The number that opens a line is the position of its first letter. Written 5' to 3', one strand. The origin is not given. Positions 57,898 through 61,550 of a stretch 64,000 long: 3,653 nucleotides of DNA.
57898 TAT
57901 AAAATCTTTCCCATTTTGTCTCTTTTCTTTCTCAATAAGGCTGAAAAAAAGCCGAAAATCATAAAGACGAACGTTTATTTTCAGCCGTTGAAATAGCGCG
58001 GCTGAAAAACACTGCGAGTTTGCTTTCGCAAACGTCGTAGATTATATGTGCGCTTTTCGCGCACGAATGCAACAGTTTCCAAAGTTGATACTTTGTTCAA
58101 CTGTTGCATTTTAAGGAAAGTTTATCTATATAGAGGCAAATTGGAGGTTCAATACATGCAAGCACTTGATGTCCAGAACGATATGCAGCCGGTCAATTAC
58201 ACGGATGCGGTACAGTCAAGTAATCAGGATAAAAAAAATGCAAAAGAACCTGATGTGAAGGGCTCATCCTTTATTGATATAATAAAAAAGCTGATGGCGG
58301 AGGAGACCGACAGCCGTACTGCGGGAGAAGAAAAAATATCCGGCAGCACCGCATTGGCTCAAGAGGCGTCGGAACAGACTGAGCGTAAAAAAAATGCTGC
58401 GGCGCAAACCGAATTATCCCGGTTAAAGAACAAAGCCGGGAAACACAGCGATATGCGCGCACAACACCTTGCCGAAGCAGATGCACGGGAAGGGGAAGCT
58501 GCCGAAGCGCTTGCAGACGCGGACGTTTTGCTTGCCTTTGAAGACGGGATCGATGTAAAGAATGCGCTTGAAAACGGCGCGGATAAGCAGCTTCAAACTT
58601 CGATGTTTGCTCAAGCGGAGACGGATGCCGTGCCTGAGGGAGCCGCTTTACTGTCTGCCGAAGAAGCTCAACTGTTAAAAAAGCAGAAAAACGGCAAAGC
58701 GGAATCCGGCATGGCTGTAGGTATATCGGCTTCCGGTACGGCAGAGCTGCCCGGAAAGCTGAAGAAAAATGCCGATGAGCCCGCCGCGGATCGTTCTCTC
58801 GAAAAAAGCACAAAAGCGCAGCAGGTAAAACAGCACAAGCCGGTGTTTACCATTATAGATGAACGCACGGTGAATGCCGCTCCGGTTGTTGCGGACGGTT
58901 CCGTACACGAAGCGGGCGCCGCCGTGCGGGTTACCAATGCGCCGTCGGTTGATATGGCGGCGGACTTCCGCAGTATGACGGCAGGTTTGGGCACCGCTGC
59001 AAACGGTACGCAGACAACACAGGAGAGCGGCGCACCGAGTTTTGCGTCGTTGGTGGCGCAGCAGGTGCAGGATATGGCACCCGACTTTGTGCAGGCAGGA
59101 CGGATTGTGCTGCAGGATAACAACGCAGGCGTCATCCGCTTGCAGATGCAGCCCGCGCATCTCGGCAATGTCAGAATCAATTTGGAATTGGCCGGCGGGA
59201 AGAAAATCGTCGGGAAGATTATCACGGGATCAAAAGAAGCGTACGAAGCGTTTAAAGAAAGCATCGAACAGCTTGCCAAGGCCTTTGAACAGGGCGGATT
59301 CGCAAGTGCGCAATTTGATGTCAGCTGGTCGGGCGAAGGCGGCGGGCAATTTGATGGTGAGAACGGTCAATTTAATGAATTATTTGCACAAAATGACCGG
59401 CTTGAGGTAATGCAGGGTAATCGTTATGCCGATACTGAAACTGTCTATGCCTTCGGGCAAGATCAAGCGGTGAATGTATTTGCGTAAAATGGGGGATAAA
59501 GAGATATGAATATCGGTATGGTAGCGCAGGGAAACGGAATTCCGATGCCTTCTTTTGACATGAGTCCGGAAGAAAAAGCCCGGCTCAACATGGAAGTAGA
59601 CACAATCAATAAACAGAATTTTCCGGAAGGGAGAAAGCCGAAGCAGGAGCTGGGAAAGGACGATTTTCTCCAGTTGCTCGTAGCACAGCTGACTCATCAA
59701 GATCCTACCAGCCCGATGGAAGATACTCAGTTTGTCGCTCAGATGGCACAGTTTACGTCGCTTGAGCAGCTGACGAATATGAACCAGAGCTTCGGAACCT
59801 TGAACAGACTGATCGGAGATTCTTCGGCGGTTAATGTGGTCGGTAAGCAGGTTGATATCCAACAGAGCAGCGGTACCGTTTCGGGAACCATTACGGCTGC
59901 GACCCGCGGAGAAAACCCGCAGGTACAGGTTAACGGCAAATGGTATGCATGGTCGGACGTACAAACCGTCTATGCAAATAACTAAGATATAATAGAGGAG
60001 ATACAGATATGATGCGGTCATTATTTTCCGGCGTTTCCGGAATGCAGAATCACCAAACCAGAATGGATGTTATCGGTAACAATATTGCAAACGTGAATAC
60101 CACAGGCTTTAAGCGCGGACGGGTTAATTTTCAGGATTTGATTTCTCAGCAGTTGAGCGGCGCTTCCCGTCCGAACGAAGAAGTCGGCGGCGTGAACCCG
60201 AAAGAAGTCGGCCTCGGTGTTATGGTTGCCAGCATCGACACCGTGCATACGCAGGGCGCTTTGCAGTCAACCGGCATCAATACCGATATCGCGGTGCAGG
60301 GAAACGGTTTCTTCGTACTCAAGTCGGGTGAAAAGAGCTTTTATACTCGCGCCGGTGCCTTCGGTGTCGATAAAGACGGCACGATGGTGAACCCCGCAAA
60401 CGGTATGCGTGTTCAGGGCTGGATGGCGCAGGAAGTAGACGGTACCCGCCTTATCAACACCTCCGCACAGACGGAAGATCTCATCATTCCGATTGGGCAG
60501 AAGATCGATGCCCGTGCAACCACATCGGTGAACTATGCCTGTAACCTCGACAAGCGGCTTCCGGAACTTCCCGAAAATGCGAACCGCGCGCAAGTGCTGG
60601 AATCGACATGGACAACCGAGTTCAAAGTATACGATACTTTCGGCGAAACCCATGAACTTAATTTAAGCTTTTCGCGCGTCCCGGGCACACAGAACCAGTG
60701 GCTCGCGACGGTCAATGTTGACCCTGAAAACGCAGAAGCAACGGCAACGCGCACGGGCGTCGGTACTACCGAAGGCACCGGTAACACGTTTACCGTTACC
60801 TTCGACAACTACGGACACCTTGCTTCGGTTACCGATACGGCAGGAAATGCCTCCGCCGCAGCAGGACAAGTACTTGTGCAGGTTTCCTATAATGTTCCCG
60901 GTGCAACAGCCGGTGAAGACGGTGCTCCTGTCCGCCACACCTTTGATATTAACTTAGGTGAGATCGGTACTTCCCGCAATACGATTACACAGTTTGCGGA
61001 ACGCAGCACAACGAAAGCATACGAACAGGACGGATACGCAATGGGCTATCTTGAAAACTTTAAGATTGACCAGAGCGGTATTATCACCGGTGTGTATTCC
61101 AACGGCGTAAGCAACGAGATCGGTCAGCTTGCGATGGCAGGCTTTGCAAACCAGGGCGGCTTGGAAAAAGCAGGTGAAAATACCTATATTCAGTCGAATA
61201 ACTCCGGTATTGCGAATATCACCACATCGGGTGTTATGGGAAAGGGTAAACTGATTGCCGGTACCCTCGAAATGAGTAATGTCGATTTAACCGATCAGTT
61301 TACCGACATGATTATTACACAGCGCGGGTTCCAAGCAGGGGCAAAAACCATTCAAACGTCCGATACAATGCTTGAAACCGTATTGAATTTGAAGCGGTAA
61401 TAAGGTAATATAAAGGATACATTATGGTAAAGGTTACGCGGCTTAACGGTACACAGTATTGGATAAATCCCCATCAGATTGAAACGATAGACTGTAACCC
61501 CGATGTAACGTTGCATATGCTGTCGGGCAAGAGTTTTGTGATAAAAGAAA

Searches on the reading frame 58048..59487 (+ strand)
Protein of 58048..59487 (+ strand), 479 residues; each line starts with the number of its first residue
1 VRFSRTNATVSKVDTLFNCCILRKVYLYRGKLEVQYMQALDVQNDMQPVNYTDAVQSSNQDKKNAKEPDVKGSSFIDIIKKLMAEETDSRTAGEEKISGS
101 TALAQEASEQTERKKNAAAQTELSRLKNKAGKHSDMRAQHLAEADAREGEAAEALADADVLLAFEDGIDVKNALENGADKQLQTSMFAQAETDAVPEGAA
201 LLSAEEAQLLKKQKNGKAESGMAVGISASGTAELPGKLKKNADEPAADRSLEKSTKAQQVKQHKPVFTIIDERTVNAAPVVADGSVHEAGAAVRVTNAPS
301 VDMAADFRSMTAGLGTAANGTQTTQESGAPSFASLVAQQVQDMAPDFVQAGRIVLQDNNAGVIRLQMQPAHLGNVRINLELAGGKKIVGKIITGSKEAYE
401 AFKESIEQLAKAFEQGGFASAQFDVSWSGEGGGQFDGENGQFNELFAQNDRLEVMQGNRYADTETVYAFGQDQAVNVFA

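Call 15: search_protein_families(library=pfam, proteins=[window:58048-59487:+])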
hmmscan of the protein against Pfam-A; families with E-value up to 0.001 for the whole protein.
window:58048-59487:+ (479 aa): 1 family
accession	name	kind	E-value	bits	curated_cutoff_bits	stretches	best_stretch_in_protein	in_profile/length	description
PF02120.21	Flg_hook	-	2.3e-13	50.2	29.8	1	354-432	6-83/85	Flagellar hook-length control protein FliK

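Call 50: find_homologous_proteins(query=window:58156-59487:+, max_evalue=1e-10)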
Query window:58156-59487:+ (443 aa): 123 proteins with E <= 1e-10 among 8000 candidates; the best 120 are listed.
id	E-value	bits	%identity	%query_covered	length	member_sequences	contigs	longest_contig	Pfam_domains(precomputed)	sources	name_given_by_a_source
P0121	1.5e-264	895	97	100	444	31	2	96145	PF02120.22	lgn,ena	-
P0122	4.4e-258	874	95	100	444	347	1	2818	PF02120.22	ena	-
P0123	6.4e-255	863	95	100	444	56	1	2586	PF02120.22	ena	-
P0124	1.2e-254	862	95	100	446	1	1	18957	PF02120.22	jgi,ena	-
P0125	1.9e-254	862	95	100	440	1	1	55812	PF02120.22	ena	-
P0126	1.2e-248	843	92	100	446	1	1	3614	PF02120.22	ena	-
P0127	1.4e-248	842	92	100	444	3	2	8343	PF02120.22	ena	-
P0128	2.0e-246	835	91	100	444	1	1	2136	PF02120.22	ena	-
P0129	1.2e-242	823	90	100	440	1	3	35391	PF02120.22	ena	-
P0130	5.2e-240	814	89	100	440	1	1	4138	PF02120.22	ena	-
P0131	7.6e-240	814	89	100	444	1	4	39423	PF02120.22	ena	-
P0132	8.1e-240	814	89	100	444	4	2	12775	PF02120.22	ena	-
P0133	1.6e-239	813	89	100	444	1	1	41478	PF02120.22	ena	-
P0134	1.9e-239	812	89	100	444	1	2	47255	PF02120.22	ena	-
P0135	2.7e-239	812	89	100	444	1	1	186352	PF02120.22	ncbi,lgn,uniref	ncbi:flagellar hook-length control protein FliK [Treponema vincentii]|uniref:flagellar hook-length c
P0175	3.2e-184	631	70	100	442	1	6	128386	PF02120.22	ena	-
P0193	2.4e-126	440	56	100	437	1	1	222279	PF02120.22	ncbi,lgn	ncbi:MAG: flagellar hook-length control protein FliK [Treponema sp.]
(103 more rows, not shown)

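Call 51: find_encoding_contigs(protein=P0135, flank=10000, max_places=2)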
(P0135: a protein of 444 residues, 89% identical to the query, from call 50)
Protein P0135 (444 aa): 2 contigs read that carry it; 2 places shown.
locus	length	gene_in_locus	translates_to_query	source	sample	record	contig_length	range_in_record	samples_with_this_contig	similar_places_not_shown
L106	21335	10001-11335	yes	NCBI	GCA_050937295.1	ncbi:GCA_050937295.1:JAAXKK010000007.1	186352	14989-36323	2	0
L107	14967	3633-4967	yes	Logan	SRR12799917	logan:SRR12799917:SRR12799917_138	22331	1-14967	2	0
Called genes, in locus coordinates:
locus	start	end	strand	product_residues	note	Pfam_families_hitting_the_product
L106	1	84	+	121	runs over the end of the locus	PF03013:Pyr_excise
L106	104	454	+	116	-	-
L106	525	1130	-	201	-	-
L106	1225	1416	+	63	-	-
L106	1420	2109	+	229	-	PF02525:Flavodoxin_2 (weak), PF03358:FMN_red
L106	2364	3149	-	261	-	PF01661:Macro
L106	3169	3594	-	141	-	PF02082:Rrf2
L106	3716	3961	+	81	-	PF09912:DUF2141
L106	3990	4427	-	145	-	PF11070:DUF2871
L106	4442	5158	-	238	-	-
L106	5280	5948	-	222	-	PF00440:TetR_N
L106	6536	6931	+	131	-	PF00392:GntR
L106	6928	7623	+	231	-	PF00005:ABC_tran, PF13175:AAA_15 (faint), PF13304:AAA_21 (faint)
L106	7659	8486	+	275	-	-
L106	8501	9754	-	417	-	PF13173:AAA_14, PF13635:DUF4143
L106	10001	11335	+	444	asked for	PF02120:Flg_hook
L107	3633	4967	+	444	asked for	PF02120:Flg_hook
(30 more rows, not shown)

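Call 52: find_encoding_contigs(protein=P0175, flank=10000, max_places=2)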
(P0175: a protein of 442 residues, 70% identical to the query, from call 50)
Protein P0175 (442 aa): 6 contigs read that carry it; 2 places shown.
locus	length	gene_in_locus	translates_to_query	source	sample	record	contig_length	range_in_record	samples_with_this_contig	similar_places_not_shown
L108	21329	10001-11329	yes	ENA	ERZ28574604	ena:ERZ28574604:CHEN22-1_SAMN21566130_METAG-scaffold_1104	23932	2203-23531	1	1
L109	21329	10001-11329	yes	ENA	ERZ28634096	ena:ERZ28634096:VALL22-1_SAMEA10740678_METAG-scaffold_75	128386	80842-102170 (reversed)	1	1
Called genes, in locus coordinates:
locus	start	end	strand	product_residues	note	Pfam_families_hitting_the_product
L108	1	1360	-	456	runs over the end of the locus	PF01554:MatE, PF01943:Polysacc_synt, PF01554:MatE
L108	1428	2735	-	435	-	PF02492:cobW, PF03193:RsgA_GTPase (faint), PF07683:CobW_C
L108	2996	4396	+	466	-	PF27395:TP_0584_C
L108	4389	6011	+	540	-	PF00496:SBP_bac_5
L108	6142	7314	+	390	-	PF00278:Orn_DAP_Arg_deC, PF02784:Orn_Arg_deC_N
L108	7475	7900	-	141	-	PF00258:Flavodoxin_1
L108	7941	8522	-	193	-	PF12672:DUF3793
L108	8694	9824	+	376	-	PF07907:YibE_F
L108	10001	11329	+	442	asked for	PF02120:Flg_hook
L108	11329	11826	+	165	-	PF03963:FlgD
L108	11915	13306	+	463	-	PF00460:Flg_bb_rod, PF22692:LlgE_F_G_D1, PF07559:FlgE_D2, PF06429:Flg_bbr_C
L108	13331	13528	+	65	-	PF06289:FlbD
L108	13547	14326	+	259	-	PF20560:MotA_N (weak), PF01618:MotA_ExbB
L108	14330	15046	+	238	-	PF13677:MotB_plug, PF00691:OmpA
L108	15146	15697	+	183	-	PF03748:FliL (weak)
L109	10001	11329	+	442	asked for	PF02120:Flg_hook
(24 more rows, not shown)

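Call 53: find_encoding_contigs(protein=P0193, flank=10000, max_places=2)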
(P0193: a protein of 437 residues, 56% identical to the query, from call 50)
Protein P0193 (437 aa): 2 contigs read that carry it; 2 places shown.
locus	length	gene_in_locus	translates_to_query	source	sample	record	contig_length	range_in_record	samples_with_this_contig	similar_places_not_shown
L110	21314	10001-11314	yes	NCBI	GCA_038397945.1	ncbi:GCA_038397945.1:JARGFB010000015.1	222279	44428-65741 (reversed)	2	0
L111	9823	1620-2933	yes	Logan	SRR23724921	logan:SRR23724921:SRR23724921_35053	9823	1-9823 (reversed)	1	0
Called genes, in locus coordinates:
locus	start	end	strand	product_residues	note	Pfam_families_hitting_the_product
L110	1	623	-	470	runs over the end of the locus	PF01235:Na_Ala_symp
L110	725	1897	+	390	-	PF02388:FemAB, PF13480:Acetyltransf_6, PF02388:FemAB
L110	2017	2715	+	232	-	PF01025:GrpE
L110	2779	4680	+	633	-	PF00012:HSP70, PF06723:MreB_Mbl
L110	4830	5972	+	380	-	PF00226:DnaJ, PF01556:DnaJ_C, PF00684:DnaJ_CXXCXGXG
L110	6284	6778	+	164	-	-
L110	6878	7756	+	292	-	-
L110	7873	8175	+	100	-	PF12784:PDDEXK_2 (weak)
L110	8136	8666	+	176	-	-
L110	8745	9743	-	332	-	PF02423:OCD_Mu_crystall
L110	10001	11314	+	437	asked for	PF02120:Flg_hook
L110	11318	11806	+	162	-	PF03963:FlgD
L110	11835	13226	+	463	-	PF00460:Flg_bb_rod, PF22692:LlgE_F_G_D1, PF07559:FlgE_D2, PF06429:Flg_bbr_C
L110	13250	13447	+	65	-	PF06289:FlbD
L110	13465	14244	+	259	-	PF20560:MotA_N (weak), PF01618:MotA_ExbB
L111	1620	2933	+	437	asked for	PF02120:Flg_hook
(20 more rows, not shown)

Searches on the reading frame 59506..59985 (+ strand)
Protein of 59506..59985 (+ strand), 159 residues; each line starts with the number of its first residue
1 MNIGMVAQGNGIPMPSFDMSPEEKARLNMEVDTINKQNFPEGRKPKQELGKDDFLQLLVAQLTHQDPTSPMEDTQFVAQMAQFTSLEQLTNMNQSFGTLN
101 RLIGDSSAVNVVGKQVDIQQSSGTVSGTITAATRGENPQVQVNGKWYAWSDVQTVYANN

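Call 21: find_encoding_contigs(protein=window:59506-59985:+, flank=10000, max_places=10)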
Protein window:59506-59985:+ (159 aa): 6 contigs read that carry it; 6 places shown.
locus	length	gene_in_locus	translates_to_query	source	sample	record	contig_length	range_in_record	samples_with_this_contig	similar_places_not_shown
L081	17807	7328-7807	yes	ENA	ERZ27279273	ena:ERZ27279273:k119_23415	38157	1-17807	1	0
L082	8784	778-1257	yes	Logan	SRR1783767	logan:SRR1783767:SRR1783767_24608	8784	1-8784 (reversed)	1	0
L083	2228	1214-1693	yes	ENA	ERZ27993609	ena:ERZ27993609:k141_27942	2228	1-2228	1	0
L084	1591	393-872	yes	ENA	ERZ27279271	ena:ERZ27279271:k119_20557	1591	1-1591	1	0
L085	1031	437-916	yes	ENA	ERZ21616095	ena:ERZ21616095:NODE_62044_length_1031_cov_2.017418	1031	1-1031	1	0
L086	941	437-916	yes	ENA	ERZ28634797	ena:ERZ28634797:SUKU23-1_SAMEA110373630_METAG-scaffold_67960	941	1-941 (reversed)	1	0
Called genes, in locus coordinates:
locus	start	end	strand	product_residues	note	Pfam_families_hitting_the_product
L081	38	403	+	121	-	PF03013:Pyr_excise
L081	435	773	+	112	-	-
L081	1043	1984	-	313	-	PF02517:Rce1-like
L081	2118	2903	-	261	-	PF01661:Macro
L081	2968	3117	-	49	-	-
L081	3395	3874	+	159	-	-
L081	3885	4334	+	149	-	-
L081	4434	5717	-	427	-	-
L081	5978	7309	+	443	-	PF02120:Flg_hook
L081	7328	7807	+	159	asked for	PF03963:FlgD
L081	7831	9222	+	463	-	PF00460:Flg_bb_rod, PF22692:LlgE_F_G_D1, PF07559:FlgE_D2, PF06429:Flg_bbr_C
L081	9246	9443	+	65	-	PF06289:FlbD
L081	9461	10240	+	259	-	PF20560:MotA_N (faint), PF01618:MotA_ExbB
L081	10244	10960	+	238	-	PF13677:MotB_plug, PF00691:OmpA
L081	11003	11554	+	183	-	PF03748:FliL (weak)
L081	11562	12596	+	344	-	PF02154:FliM, PF01052:FliMN_C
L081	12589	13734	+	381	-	PF28396:SepQ_C (faint), PF01052:FliMN_C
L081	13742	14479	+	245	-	PF04347:FliO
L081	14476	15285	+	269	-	PF00813:FliP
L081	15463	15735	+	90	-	PF01313:Bac_export_3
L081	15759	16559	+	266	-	PF01311:Bac_export_1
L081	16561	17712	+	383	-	PF01312:Bac_export_2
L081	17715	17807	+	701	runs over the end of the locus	PF00771:FHIPEP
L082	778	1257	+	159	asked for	PF03963:FlgD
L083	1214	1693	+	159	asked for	PF03963:FlgD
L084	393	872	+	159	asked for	PF03963:FlgD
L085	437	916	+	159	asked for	PF03963:FlgD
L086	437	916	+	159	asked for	PF03963:FlgD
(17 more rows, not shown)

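Call 87: search_protein_families(library=padloc, proteins=[L081:4434-5717:-], max_evalue=0.001)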
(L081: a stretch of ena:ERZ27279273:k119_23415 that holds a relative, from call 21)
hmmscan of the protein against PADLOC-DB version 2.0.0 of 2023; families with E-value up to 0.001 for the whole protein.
L081:4434-5717:- (427 aa): 0 families

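Call 88: search_protein_families(library=pfam, proteins=[L081:4434-5717:-], max_evalue=1)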
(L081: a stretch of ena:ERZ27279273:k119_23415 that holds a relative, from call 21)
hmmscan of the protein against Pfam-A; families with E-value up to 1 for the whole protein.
L081:4434-5717:- (427 aa): 2 families
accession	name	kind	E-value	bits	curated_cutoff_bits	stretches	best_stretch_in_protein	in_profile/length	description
PF11207.13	DUF2989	-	0.0042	17.4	23.8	1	187-304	63-185/201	Protein of unknown function (DUF2989)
PF13646.12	HEAT_2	-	0.066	13.9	27.7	1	280-322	34-75/88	HEAT repeats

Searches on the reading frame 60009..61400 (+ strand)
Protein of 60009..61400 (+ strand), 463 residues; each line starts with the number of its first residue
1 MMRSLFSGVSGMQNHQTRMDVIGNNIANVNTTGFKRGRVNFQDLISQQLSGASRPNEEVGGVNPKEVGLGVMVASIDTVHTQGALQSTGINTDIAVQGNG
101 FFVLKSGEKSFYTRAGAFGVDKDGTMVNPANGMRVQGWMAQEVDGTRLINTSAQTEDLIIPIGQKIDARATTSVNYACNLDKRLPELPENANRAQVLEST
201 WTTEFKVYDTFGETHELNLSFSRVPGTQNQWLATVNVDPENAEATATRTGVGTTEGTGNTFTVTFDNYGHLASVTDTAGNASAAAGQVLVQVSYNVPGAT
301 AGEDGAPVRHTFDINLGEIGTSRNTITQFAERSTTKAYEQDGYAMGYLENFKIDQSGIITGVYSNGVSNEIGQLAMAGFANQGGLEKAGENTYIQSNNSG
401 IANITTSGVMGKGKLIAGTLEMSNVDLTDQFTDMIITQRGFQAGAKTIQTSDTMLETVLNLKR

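Call 15: search_protein_families(library=pfam, proteins=[window:60009-61400:+])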
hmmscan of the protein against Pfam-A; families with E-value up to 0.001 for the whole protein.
window:60009-61400:+ (463 aa): 4 families
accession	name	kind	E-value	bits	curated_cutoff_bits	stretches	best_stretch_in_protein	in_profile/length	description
PF07559.19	FlgE_D2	-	6.5e-27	95.2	22.7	1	179-343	1-142/142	Flagellar basal body protein FlaE D2 domain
PF06429.18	Flg_bbr_C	-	1.4e-16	60.2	23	1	417-461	2-46/46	Flagellar basal body rod FlgEFG protein C-terminal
PF00460.25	Flg_bb_rod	-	9.3e-12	45.1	20.7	1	8-35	4-31/31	Flagella basal body rod protein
PF22692.1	LlgE_F_G_D1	-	9e-11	42.2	27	1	95-148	1-44/64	Flagellar hook protein FlgE/F/G D1 domain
